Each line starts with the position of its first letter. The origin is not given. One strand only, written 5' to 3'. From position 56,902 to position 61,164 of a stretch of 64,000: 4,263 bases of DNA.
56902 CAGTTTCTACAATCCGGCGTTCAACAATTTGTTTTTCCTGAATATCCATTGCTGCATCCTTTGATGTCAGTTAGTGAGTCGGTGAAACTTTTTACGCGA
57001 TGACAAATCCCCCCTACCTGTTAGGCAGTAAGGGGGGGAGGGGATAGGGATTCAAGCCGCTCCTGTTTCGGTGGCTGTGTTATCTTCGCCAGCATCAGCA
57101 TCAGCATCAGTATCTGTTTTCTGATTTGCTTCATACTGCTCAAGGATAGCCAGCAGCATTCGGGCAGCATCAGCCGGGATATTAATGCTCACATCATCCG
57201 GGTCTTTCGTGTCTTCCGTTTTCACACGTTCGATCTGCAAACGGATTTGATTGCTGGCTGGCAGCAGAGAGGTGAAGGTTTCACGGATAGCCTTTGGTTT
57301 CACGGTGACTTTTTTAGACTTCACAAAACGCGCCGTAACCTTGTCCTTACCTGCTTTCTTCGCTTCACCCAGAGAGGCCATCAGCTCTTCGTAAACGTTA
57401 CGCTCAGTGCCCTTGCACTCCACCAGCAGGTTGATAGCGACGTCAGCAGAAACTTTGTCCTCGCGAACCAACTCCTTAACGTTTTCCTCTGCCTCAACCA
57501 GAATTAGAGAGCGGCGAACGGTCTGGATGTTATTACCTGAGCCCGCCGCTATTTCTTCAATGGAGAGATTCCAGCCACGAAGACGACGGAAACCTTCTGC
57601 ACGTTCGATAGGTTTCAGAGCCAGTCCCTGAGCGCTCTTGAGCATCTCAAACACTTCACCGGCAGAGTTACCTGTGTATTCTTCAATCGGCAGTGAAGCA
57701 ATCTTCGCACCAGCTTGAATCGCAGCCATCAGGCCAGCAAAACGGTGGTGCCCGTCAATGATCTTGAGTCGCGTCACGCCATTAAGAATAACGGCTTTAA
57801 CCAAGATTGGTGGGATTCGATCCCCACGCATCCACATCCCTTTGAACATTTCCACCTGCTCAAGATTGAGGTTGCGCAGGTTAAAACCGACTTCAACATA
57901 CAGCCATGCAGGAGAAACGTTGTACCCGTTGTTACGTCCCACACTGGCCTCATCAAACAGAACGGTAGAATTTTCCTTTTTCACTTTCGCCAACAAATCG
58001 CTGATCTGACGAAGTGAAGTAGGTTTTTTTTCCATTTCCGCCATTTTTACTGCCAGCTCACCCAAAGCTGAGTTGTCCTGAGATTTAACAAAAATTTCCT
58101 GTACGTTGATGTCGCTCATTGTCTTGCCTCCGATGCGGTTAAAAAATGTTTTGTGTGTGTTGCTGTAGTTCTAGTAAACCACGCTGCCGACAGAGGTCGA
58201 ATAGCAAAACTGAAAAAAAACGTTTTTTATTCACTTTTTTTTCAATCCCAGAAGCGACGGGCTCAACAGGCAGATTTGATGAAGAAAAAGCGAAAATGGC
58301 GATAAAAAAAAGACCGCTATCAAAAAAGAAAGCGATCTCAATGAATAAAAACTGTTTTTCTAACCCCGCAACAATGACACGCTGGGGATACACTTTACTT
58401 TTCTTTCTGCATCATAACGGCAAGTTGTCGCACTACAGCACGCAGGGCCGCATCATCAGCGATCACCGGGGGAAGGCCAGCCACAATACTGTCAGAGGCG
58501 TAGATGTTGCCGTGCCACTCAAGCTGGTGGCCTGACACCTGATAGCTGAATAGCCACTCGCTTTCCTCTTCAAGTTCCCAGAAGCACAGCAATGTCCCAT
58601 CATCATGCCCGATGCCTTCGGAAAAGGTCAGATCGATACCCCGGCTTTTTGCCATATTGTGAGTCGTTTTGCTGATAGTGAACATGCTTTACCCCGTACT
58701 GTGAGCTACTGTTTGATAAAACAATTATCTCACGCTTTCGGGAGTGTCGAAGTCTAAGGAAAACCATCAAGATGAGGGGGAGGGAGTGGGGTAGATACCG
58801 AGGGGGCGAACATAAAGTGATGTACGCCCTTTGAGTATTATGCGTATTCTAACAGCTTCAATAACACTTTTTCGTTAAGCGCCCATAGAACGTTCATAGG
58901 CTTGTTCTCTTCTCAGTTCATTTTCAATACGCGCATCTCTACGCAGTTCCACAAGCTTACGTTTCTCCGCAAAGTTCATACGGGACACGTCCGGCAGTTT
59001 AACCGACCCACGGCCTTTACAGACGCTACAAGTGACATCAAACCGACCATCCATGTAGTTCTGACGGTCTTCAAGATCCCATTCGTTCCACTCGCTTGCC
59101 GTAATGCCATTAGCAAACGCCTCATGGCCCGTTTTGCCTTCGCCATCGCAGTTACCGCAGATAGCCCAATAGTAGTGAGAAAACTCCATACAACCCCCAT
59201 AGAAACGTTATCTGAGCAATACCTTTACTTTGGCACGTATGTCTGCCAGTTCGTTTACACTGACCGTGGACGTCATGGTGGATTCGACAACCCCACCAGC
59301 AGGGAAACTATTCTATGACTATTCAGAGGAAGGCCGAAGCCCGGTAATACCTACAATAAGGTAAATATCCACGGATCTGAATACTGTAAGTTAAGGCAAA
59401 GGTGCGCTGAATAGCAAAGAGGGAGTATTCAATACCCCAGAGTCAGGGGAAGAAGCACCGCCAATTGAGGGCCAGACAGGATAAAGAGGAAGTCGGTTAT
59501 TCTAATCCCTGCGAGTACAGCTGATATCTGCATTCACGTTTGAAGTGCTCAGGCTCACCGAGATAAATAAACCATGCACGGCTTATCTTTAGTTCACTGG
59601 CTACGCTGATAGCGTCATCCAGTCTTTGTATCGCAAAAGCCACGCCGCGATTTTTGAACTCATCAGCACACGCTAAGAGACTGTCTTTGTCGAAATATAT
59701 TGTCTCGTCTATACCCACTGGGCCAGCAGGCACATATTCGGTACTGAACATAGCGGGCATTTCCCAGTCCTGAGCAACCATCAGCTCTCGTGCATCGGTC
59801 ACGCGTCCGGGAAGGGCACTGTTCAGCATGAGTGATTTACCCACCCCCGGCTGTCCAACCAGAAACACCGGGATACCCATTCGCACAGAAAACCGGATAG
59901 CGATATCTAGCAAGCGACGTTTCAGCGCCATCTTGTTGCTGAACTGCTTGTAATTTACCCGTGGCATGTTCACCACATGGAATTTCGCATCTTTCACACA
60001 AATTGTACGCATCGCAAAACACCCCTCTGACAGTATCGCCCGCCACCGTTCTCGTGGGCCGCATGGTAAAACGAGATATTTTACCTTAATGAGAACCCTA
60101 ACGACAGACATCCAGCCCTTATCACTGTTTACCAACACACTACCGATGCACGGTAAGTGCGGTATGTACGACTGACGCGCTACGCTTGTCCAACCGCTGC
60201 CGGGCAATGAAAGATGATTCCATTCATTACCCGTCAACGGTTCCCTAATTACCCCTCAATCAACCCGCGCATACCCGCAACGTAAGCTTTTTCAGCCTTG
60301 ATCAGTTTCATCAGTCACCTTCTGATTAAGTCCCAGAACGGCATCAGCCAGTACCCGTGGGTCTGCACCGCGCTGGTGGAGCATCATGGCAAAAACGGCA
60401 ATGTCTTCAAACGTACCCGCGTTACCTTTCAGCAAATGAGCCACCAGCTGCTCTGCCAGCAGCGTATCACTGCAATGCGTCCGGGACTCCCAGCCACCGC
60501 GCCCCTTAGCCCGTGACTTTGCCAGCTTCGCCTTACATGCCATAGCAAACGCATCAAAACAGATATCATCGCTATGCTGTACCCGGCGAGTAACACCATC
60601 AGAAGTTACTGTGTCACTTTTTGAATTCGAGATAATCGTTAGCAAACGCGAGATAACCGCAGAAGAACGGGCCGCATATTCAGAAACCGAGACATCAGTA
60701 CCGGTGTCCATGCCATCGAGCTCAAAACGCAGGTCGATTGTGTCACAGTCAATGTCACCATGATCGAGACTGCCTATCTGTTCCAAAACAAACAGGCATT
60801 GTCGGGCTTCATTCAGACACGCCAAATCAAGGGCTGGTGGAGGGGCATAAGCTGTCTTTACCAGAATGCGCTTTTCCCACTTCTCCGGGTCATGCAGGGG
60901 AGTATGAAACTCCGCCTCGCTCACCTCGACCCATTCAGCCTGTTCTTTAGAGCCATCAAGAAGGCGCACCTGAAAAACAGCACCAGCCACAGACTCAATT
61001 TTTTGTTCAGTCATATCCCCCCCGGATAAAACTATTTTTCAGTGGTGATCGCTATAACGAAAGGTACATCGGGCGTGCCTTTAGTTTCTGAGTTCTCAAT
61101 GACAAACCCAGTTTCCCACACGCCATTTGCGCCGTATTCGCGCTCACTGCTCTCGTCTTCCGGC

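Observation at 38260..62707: Family of at least 13 near-identical promoter/operator modules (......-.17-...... with a conserved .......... core) driving the leading-region genes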

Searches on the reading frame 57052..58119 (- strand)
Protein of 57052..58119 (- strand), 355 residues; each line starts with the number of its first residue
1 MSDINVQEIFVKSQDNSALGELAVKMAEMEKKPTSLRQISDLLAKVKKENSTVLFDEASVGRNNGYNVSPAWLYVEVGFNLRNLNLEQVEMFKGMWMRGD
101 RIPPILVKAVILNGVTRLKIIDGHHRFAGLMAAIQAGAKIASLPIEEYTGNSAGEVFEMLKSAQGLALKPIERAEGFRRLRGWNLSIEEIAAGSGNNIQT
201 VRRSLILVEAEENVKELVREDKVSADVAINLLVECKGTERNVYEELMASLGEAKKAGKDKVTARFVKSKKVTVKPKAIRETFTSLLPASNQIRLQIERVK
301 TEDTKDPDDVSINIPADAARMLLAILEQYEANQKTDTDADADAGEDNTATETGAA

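Call 15: search_protein_families(library=pfam, max_evalue=0.01, proteins=[window:57052-58119:-])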
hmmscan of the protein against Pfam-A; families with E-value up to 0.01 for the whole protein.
window:57052-58119:- (355 aa): 1 family
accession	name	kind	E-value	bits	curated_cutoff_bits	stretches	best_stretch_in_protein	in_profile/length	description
PF17762.8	HTH_ParB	-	1.7e-06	28.5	22.6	1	168-238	3-75/102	ParB HTH domain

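Call 40: search_dna_similar(query=window:57052-58119:-, collection=plasmids, mode=protein, max_rows=60, rows=spread)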
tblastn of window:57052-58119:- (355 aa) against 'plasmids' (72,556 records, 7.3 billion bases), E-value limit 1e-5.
Records with a match: 2219; places in all: 2256; records where one place covers at least 80% of the query: 258.
Best place of each record, by identity: >=99% 12; 95-99% 2; 80-90% 12; <60% 2193.
By first word of the organism name: Escherichia 587; Salmonella 452; Enterobacter 314; Klebsiella 233; Citrobacter 184; Pseudomonas 174; Providencia 91; Proteus 41; Leclercia 15; Vibrio 14; and 36 more.
By predicted mobility (MOB-suite, as given by PLSDB): conjugative 1761; non-mobilizable 369; mobilizable 89.
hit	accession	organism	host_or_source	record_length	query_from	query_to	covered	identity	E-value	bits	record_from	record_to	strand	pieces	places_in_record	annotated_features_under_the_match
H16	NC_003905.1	Proteus vulgaris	-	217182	1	334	94%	100.0%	0e+0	676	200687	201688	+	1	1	hypothetical protein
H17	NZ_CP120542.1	Providencia sp. PROV046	Homo sapiens,sputum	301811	4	326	91%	50.6%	8e-83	281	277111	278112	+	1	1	ParB/RepB/Spo0J family partition protein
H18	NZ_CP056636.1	Citrobacter freundii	culture,Wastewater influent sample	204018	3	334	94%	46.6%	3e-88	297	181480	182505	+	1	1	ParB/RepB/Spo0J family partition protein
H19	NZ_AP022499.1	Enterobacter kobei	-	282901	3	334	94%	46.6%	3e-88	297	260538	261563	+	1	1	ParB/RepB/Spo0J family partition protein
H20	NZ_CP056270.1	Citrobacter sp. RHBSTW-00881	culture,Freshwater sample from ...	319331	3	334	94%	46.6%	3e-88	297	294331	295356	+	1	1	ParB/RepB/Spo0J family partition protein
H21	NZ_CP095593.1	Providencia stuartii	Homo sapiens,Pure culture one microbial ...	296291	34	329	83%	33.9%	5e-48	181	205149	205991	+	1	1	chromosome partitioning protein ParB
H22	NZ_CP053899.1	Proteus mirabilis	duck,intestine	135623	34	329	83%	33.6%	2e-47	179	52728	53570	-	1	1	ParB/RepB/Spo0J family partition protein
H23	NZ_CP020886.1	Xanthomonas citri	Citrus x aurantiifolia,Cell culture,leaf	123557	27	262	66%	33.8%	1e-22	107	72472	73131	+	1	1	DNA translocase FtsK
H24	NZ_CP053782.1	Edwardsiella ictaluri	-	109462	62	303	68%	27.4%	3e-17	91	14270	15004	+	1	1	chromosome partitioning protein ParB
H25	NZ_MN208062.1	Pseudomonas aeruginosa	-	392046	35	266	65%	28.1%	8e-14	80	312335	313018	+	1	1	ParB/RepB/Spo0J family partition protein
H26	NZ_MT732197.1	Pseudomonas aeruginosa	-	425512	35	266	65%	28.1%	8e-14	80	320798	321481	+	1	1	ParB/RepB/Spo0J family partition protein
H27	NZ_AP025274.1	Pseudomonas alcaligenes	Homo sapiens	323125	31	239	59%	29.2%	1e-12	77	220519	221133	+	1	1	hypothetical protein (x2)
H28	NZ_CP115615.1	Citrobacter freundii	Homo sapiens,urine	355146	60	264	58%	26.6%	3e-8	63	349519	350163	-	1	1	hypothetical protein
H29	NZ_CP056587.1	Citrobacter freundii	culture,Freshwater sample from ...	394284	60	264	58%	26.6%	3e-8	63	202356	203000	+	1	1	hypothetical protein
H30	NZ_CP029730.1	Citrobacter sp. CRE-46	-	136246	62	234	49%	30.6%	1e-15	86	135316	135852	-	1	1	chromosome partitioning protein ParB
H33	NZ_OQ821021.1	Escherichia coli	-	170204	62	234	49%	30.6%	1e-15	86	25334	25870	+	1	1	chromosome partitioning protein ParB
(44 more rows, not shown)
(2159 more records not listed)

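Call 41: get_annotated_region(hit=H17, flank=20000)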
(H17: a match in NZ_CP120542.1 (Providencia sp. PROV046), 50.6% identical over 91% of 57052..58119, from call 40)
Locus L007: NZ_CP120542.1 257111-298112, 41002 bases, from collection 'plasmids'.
description: Providencia sp. PROV046 plasmid pPROV046-PER, complete sequence
organism: Providencia sp. PROV046 (NCBI taxid 2949776)
taxonomy: Bacteria; Pseudomonadota; Gammaproteobacteria; Enterobacterales; Morganellaceae; Providencia; Providencia sp. PROV046
host: -; source: Homo sapiens,sputum; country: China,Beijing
typing (MOB-suite, as given by PLSDB): conjugative; replicon rep_cluster_1254; relaxase MOBH; mating-pair formation MPF_T
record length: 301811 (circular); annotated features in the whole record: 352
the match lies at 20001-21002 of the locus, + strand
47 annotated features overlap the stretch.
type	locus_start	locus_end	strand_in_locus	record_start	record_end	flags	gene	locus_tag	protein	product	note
CDS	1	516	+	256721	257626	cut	-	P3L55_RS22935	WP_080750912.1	DNA cytosine methyltransferase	-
CDS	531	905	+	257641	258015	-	-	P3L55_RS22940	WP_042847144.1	hypothetical protein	-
CDS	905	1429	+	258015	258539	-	-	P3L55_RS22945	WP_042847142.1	hypothetical protein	-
CDS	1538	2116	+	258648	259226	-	-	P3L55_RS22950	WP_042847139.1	hypothetical protein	-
CDS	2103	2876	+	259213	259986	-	-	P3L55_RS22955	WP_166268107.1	hypothetical protein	-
CDS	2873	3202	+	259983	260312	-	-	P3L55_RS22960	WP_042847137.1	hypothetical protein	-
CDS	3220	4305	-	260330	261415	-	-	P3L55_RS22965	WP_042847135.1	hypothetical protein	-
CDS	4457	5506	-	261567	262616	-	-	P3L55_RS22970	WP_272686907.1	HNH endonuclease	-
CDS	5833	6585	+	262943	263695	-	-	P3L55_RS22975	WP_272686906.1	ASCH domain-containing protein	-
CDS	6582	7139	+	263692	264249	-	-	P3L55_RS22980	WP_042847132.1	hypothetical protein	-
CDS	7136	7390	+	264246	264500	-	-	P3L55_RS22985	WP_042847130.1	hypothetical protein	-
CDS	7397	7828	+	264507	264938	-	-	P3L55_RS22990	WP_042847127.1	hypothetical protein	-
CDS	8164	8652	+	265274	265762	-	-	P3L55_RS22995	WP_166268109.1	hypothetical protein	-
CDS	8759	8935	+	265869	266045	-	-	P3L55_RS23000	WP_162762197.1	hypothetical protein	-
CDS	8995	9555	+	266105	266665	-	-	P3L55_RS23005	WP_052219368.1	hypothetical protein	-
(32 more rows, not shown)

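Call 42: get_annotated_region(hit=H18, flank=20000)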
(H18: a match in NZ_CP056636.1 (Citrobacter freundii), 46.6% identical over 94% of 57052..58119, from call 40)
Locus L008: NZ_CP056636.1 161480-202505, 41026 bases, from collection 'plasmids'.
description: Citrobacter freundii strain RHBSTW-00302 plasmid pRHBSTW-00302_2, complete sequence
organism: Citrobacter freundii (NCBI taxid 546)
taxonomy: Bacteria; Pseudomonadota; Gammaproteobacteria; Enterobacterales; Enterobacteriaceae; Citrobacter; Citrobacter freundii
host: -; source: culture,Wastewater influent sample; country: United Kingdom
typing (MOB-suite, as given by PLSDB): non-mobilizable; replicon Col(VCM04)
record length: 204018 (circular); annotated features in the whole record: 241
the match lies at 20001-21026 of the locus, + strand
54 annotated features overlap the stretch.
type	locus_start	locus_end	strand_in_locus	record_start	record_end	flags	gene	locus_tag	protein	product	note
CDS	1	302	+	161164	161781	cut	-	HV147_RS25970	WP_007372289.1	hypothetical protein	-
CDS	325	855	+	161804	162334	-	-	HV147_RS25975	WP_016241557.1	HAD domain-containing protein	-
CDS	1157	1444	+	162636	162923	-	-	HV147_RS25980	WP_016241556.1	hypothetical protein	-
CDS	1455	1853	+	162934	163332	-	-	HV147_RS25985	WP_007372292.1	hypothetical protein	-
CDS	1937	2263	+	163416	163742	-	-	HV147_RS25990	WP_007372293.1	hypothetical protein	-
CDS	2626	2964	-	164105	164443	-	-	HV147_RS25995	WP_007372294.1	hypothetical protein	-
CDS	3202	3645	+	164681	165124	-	-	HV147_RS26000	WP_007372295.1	hypothetical protein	-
CDS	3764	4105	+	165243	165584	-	-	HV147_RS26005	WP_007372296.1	hypothetical protein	-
CDS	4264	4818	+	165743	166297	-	-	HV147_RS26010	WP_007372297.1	hypothetical protein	-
CDS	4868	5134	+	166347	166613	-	-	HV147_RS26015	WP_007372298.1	hypothetical protein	-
CDS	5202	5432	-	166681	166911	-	-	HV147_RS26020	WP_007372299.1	hypothetical protein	-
CDS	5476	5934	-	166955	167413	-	-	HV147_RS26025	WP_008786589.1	RES family NAD+ phosphorylase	-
CDS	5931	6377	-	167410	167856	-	-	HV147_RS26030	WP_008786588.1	antitoxin Xre/MbcA/ParS toxin-binding domain-containing protein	-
CDS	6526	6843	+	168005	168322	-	-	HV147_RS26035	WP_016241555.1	hypothetical protein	-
CDS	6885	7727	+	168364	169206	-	-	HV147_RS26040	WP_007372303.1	hypothetical protein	-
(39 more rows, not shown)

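Call 45: get_annotated_region(hit=H33, flank=20000)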
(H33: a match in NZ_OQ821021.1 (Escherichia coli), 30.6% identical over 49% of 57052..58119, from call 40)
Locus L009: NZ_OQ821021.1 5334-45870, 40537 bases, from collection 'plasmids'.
description: Escherichia coli strain 02B17CRGN002 plasmid p02B17002_A_KPC, complete sequence
organism: Escherichia coli (NCBI taxid 562)
taxonomy: Bacteria; Pseudomonadota; Gammaproteobacteria; Enterobacterales; Enterobacteriaceae; Escherichia; Escherichia coli
host: -; source: -; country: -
typing (MOB-suite, as given by PLSDB): conjugative; replicon IncC; relaxase MOBH,MOBH,MOBP; mating-pair formation MPF_F
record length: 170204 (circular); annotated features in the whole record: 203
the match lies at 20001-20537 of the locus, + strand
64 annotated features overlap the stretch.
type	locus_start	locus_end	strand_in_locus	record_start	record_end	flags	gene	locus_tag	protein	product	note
CDS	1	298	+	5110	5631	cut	-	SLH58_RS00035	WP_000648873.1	hypothetical protein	-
CDS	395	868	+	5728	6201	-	-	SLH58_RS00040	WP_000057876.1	hypothetical protein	-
CDS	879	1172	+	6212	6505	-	-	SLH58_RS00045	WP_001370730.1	hypothetical protein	-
CDS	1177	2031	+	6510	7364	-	-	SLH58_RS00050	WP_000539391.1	hypothetical protein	-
CDS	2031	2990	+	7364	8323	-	-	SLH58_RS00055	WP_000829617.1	S49 family peptidase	GO:0006508 - proteolysis [Evidence IEA]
CDS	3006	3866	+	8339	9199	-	-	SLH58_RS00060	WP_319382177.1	DsbA family protein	-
CDS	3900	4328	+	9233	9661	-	-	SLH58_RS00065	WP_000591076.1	hypothetical protein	-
CDS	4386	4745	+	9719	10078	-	-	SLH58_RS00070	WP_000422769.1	hypothetical protein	-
CDS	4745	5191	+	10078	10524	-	-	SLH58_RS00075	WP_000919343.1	hypothetical protein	-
CDS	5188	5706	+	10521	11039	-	-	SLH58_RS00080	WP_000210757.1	nitrite reductase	-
CDS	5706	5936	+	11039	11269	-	-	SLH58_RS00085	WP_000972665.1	hypothetical protein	-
CDS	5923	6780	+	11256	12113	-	-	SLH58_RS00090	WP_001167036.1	hypothetical protein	-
CDS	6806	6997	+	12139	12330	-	-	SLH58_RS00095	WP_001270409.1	hypothetical protein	-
CDS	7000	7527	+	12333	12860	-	-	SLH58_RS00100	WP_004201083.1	thermonuclease family protein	-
CDS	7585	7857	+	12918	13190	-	-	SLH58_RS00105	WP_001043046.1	HU family DNA-binding protein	GO:0030261 - chromosome condensation [Evidence IEA]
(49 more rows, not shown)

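Call 46: get_annotated_region(hit=H22, flank=20000)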
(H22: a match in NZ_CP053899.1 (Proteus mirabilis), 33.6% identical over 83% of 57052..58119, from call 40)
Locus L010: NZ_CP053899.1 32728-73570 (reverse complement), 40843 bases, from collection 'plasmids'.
description: Proteus mirabilis strain YPM35 plasmid pJPM35-1, complete sequence
organism: Proteus mirabilis (NCBI taxid 584)
taxonomy: Bacteria; Pseudomonadota; Gammaproteobacteria; Enterobacterales; Morganellaceae; Proteus; Proteus mirabilis
host: -; source: duck,intestine; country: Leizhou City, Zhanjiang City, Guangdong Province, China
typing (MOB-suite, as given by PLSDB): conjugative; replicon rep_cluster_1506; relaxase MOBH; mating-pair formation MPF_F
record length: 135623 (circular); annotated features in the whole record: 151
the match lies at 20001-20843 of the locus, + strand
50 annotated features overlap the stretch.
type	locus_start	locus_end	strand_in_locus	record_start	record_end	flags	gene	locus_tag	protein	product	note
CDS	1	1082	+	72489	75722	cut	-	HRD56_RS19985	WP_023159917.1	conjugal transfer protein TraG N-terminal domain-containing protein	-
CDS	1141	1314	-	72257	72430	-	-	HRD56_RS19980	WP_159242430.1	hypothetical protein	-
CDS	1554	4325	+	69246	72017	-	traN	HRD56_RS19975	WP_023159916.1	conjugal transfer mating pair stabilization protein TraN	-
CDS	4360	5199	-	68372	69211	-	-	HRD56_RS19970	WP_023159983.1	hypothetical protein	-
CDS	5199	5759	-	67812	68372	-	-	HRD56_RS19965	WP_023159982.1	FlhC family transcriptional regulator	GO:0045893 - positive regulation of DNA-templated transcription [Evidence IEA]; GO:1902208 - regulation of ...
CDS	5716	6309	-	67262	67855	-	-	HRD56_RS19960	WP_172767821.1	hypothetical protein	-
CDS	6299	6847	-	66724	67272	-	-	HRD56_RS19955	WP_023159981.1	transglycosylase SLT domain-containing protein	-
CDS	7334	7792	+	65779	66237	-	-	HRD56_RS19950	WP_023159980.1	hypothetical protein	-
CDS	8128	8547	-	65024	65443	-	-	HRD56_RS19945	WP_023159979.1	hypothetical protein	-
CDS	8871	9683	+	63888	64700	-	-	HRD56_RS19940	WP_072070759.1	DUF4942 domain-containing protein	-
CDS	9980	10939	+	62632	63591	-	parM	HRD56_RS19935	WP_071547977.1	plasmid segregation protein ParM domain-containing protein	-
CDS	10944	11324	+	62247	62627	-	-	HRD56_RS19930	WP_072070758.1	plasmid partitioning/stability family protein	-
CDS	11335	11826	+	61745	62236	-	-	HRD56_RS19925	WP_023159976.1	hypothetical protein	-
CDS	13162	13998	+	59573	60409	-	-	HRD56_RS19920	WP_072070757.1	replication initiation protein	GO:0006270 - DNA replication initiation [Evidence IEA]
CDS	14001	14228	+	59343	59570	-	-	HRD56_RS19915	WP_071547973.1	hypothetical protein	-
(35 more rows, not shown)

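Call 76: search_solved_structures(query=window:57052-58119:-, max_evalue=0.01)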
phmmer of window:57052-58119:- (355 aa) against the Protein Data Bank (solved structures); distinct sequences matched with E-value up to 0.01: 4.
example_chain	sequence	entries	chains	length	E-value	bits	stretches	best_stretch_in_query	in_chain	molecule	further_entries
7bnr_A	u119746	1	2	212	0.00048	22.9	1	117-232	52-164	ParB family protein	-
7bnk_A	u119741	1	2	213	0.00049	22.9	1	117-232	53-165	ParB family protein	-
7o0n_A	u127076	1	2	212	0.00054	22.8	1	120-232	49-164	ParB family protein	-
1vz0_A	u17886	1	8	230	0.0018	21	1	119-232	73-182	Chromosome-partitioning protein Spo0J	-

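Call 84: find_related_loci(query=A1, collection=genome_contigs, flank=10000)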
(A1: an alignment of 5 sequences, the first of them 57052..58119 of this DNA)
Query A1 (355 aa) in genome_contigs; peptide patterns used: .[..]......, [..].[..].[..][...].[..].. (x = any residue, [..] = any of these).
85 stretches matched a pattern; 9 encode a relative of the query (tblastn E <= 1e-3); 9 distinct loci.
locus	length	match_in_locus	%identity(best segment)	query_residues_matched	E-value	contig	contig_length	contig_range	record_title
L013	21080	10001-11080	47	3-347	4e-95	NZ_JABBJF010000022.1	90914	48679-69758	Kluyvera sichuanensis strain 090646 contig00022, whole genome shotgun sequence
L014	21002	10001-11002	50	4-326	4e-88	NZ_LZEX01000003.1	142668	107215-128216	Morganella psychrotolerans strain DI-3 CFSAN046808_c_DI-3_11, whole genome shotgun sequence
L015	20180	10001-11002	50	4-326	1e-87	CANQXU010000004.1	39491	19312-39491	MAG: uncultured Paenochrobactrum sp. isolate Lapin-020__bin4 genome assembly, contig: Lapin-020__NODE_1130_length_39491_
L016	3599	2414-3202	37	66-330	5e-56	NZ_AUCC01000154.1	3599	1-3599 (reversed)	Arsenophonus nasoniae DSM 15247 G468DRAFT_scaffold00148.148_C, whole genome shotgun sequence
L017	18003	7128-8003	33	34-340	5e-53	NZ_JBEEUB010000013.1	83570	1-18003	Proteus hauseri strain fly-1077 contig00013, whole genome shotgun sequence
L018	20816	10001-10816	34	55-329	5e-51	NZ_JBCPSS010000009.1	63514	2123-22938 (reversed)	Providencia sp. Je.9.19 NODE_9_length_63514_cov_55.441400, whole genome shotgun sequence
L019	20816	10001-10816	34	55-329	5e-51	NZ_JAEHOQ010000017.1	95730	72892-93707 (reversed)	Proteus vulgaris strain PR00166 PR00166_c0017, whole genome shotgun sequence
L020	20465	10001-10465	36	73-231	1e-25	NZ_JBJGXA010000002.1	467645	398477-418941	Erwinia sp. AnSW2-5 AnSW2_5_trimmed_(paired)_contig_2, whole genome shotgun sequence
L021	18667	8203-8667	35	73-231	9e-25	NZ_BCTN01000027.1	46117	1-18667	Erwinia persicina NBRC 102418, whole genome shotgun sequence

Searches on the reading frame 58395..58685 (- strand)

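Call 15: search_protein_families(library=pfam, max_evalue=0.01, proteins=[window:58395-58685:-])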
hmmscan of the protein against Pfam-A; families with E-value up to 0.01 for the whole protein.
window:58395-58685:- (96 aa): 0 families

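Call 61: search_protein_families(library=phrogs, max_evalue=0.001, proteins=[window:58395-58685:-])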
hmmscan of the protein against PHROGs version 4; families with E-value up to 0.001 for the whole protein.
window:58395-58685:- (96 aa): 1 family
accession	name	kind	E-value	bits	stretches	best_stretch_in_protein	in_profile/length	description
phrog_6147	-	unknown function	5.3e-21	75.3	1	3-88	2-85/91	-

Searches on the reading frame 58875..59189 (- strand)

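Call 15: search_protein_families(library=pfam, max_evalue=0.01, proteins=[window:58875-59189:-])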
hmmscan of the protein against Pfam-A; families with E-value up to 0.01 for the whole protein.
window:58875-59189:- (104 aa): 1 family
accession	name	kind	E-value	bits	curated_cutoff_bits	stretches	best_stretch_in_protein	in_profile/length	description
PF00684.25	DnaJ_CXXCXGXG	-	0.0012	19.5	32.7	0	52-64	16-28/65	DnaJ central domain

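Call 61: search_protein_families(library=phrogs, max_evalue=0.001, proteins=[window:58875-59189:-])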
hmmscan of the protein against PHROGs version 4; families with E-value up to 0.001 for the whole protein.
window:58875-59189:- (104 aa): 0 families

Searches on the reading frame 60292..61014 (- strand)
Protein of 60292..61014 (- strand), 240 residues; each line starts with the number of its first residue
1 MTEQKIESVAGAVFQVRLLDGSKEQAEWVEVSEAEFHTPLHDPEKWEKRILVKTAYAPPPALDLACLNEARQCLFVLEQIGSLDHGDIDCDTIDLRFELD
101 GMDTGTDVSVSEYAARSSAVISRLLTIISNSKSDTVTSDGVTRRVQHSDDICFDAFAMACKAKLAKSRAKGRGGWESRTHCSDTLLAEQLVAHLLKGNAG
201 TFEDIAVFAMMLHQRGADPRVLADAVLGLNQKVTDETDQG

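Call 15: search_protein_families(library=pfam, max_evalue=0.01, proteins=[window:60292-61014:-])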
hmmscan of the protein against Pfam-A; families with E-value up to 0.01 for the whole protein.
window:60292-61014:- (240 aa): 0 families

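Call 61: search_protein_families(library=phrogs, max_evalue=0.001, proteins=[window:60292-61014:-])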
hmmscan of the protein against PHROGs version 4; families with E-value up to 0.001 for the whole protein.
window:60292-61014:- (240 aa): 3 families
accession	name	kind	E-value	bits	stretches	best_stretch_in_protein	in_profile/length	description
phrog_5040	-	unknown function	7.2e-12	46.4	1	142-225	21-103/150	-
phrog_8298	-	unknown function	2.8e-11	44.5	1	135-217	23-102/107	-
phrog_16645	-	unknown function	2.6e-10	41.4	1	149-218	15-81/227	-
